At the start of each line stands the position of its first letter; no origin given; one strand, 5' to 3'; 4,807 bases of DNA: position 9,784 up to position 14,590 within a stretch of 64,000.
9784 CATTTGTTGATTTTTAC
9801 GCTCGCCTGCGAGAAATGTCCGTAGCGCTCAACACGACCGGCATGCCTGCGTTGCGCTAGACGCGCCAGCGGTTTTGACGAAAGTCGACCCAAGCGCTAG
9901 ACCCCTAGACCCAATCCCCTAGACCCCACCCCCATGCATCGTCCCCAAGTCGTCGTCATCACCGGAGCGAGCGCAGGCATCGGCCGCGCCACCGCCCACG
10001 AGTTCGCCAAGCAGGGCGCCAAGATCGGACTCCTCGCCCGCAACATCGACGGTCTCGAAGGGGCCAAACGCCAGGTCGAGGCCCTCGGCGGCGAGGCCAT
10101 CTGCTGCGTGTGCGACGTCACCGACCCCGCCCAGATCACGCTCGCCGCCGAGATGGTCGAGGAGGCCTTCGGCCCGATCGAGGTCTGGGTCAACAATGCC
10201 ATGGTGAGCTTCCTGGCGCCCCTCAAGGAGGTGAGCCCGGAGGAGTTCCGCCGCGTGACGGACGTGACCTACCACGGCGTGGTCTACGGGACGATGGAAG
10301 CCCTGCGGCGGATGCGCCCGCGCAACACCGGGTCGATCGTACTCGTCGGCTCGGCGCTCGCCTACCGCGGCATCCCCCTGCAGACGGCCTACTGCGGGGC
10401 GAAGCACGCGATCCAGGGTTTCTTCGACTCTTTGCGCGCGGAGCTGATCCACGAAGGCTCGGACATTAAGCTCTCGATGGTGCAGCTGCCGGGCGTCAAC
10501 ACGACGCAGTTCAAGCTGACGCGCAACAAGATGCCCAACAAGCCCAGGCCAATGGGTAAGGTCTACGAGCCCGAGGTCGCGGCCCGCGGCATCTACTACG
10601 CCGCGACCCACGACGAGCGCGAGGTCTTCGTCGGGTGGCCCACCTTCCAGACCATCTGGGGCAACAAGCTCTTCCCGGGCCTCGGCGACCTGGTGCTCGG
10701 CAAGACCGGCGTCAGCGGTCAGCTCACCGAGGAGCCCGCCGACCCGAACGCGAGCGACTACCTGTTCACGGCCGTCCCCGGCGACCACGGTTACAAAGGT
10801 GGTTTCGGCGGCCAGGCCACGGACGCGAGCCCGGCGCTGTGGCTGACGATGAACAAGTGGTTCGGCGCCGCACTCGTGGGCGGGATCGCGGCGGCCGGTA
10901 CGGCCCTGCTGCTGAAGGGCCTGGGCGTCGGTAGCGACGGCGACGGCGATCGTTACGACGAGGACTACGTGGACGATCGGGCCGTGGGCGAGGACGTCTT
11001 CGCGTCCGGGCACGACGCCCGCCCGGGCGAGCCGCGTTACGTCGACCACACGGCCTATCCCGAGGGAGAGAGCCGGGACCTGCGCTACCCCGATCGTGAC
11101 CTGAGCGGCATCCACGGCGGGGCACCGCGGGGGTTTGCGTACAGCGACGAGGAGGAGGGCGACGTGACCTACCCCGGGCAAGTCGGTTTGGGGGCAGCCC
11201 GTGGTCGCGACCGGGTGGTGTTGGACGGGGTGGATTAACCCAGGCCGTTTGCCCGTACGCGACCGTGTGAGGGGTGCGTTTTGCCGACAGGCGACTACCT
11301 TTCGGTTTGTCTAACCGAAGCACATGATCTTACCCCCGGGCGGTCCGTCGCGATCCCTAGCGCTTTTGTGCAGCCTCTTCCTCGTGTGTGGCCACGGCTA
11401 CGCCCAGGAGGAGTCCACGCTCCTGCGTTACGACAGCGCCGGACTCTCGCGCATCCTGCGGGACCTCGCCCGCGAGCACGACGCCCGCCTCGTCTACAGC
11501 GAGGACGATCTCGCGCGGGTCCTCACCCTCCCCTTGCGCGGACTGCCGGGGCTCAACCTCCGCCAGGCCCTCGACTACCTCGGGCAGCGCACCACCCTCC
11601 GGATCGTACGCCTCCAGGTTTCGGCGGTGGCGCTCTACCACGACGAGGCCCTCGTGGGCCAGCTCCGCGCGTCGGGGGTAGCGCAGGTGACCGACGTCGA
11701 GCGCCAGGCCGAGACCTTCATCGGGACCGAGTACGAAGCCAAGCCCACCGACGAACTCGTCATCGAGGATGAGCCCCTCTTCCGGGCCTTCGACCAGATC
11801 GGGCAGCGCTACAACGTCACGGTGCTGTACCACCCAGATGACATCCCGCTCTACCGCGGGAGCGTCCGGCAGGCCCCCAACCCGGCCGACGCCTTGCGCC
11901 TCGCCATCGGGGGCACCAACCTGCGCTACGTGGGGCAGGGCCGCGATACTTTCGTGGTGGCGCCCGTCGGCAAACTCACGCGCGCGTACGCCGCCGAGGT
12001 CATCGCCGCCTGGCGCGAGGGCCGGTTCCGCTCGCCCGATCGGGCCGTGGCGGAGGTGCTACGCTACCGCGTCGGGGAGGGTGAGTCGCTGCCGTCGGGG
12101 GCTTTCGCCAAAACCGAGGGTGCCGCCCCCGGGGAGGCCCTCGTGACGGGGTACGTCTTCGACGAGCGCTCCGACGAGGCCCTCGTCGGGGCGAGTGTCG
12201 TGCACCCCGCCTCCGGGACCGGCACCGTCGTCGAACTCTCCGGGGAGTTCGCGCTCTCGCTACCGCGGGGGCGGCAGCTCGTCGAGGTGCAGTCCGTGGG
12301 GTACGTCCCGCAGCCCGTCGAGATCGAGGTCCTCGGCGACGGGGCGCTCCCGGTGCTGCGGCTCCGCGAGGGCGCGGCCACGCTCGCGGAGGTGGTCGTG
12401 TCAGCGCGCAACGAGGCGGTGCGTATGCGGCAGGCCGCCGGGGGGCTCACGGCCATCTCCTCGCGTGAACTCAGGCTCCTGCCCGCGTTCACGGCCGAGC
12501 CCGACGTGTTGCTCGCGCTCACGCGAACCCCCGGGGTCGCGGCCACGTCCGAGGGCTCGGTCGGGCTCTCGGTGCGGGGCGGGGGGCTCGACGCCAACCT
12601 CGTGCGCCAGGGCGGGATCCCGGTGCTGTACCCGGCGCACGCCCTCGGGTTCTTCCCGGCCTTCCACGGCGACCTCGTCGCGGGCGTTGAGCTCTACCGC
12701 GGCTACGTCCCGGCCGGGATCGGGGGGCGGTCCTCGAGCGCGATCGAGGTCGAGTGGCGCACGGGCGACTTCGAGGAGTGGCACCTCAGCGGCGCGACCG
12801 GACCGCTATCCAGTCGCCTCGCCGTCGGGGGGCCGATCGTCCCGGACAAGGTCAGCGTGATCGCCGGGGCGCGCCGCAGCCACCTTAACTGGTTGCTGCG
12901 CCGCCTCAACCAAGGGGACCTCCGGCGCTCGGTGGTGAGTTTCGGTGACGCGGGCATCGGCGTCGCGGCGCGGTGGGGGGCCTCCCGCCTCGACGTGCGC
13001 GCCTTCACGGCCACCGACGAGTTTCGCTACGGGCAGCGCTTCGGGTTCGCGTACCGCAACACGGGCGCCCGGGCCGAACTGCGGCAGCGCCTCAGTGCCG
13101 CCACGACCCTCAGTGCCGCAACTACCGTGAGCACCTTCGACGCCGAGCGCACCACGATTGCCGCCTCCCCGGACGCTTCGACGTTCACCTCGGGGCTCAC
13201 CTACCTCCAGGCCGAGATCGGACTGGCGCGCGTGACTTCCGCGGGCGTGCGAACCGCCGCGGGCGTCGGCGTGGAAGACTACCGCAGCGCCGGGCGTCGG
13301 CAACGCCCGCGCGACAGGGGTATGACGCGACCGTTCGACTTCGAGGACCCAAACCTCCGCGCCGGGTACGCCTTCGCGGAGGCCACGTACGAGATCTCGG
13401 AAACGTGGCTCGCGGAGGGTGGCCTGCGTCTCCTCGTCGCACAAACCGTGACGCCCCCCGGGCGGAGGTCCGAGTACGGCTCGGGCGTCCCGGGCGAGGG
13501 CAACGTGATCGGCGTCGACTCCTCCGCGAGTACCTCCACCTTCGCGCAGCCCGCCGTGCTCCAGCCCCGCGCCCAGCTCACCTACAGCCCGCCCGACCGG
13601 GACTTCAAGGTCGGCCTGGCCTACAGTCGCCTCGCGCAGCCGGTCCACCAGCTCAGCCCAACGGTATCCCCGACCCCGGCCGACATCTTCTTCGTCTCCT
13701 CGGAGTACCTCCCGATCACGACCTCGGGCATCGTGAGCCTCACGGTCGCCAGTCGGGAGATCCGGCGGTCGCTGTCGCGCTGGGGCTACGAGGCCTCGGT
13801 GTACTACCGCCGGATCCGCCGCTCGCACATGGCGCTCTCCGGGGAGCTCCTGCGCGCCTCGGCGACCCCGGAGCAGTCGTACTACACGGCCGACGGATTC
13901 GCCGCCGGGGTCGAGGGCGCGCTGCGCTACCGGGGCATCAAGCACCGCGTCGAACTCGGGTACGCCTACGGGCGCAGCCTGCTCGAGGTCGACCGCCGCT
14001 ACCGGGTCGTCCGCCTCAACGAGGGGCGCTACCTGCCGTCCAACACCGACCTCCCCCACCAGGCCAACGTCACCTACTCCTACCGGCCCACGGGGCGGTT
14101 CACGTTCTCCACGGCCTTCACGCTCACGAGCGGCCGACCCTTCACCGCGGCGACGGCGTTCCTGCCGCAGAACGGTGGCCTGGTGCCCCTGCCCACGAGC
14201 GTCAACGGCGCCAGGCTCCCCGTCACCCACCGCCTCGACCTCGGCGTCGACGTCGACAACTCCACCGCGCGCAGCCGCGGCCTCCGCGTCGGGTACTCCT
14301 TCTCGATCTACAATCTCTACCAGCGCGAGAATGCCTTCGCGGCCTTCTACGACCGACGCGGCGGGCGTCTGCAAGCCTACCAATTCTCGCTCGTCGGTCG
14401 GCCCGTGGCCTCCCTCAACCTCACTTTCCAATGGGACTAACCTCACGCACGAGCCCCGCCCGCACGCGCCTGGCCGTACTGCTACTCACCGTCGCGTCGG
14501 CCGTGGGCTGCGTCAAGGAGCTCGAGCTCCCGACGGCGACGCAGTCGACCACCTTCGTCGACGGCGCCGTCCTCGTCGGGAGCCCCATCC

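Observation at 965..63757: Hyper-abundant GTTTT + GNRA mini-hairpin motif (consensus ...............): ~57 copies in 64 kb with stem covariation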

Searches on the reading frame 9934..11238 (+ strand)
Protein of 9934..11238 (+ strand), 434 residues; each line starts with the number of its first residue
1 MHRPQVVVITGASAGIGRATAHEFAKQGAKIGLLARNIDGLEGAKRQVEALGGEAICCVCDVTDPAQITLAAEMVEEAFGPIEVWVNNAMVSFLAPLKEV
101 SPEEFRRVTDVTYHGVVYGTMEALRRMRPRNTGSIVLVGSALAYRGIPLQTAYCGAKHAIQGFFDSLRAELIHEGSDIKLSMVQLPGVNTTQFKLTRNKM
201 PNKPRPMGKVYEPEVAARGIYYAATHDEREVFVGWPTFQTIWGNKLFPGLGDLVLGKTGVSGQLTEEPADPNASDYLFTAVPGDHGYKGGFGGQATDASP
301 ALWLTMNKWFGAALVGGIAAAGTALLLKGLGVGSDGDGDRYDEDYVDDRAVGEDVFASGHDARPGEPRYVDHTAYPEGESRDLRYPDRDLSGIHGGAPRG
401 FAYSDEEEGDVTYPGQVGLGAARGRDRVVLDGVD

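Call 39: search_protein_families(library=pfam, proteins=[window:9934-11238:+], max_evalue=0.0001)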
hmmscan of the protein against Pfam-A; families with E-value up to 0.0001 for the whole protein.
window:9934-11238:+ (434 aa): 3 families
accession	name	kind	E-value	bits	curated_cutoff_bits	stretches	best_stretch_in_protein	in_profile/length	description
PF00106.31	adh_short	-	5.5e-44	150.4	26.6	1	5-194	1-188/195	short chain dehydrogenase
PF13561.12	adh_short_C2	-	5.7e-30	105.1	27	1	11-185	1-173/236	Enoyl-(Acyl carrier protein) reductase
PF08659.16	KR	-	1.4e-17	64.6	22.6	1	7-170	3-166/180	KR domain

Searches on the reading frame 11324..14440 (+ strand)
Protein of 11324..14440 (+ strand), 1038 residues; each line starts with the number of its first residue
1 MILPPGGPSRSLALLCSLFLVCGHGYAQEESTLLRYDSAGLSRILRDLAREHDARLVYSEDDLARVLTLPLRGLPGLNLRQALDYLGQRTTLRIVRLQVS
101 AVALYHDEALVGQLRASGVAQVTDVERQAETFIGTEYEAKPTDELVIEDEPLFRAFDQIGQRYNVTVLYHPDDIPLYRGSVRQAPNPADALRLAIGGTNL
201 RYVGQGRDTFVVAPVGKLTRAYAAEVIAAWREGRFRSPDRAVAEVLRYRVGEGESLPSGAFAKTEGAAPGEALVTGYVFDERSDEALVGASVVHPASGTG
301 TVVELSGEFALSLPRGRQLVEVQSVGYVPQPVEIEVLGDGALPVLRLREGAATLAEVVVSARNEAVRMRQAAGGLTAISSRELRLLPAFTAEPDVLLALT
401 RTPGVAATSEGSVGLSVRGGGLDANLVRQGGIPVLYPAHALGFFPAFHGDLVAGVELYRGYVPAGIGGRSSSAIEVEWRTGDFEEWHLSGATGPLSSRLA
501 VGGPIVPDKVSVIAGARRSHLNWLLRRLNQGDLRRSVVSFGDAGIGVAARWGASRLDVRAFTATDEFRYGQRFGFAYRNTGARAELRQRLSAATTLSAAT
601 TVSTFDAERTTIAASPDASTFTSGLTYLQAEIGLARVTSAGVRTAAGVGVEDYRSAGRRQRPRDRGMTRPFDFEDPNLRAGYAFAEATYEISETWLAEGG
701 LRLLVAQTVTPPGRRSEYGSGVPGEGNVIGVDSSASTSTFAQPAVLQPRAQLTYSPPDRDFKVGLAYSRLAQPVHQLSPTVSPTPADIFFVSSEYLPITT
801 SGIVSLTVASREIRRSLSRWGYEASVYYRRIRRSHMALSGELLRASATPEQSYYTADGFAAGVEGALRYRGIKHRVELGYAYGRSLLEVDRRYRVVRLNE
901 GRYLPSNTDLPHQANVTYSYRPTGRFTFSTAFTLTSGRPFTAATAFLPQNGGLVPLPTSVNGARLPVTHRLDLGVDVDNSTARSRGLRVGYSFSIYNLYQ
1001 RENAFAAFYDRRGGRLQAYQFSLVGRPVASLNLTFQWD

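Call 8: search_protein_families(library=pfam, proteins=[window:11324-14440:+])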
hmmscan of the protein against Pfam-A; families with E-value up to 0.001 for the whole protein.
window:11324-14440:+ (1038 aa): 1 family
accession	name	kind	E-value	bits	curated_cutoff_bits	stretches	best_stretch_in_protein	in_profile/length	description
PF13715.12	CarbopepD_reg_2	-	9e-13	48.5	32.2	1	274-359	1-88/88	CarboxypepD_reg-like domain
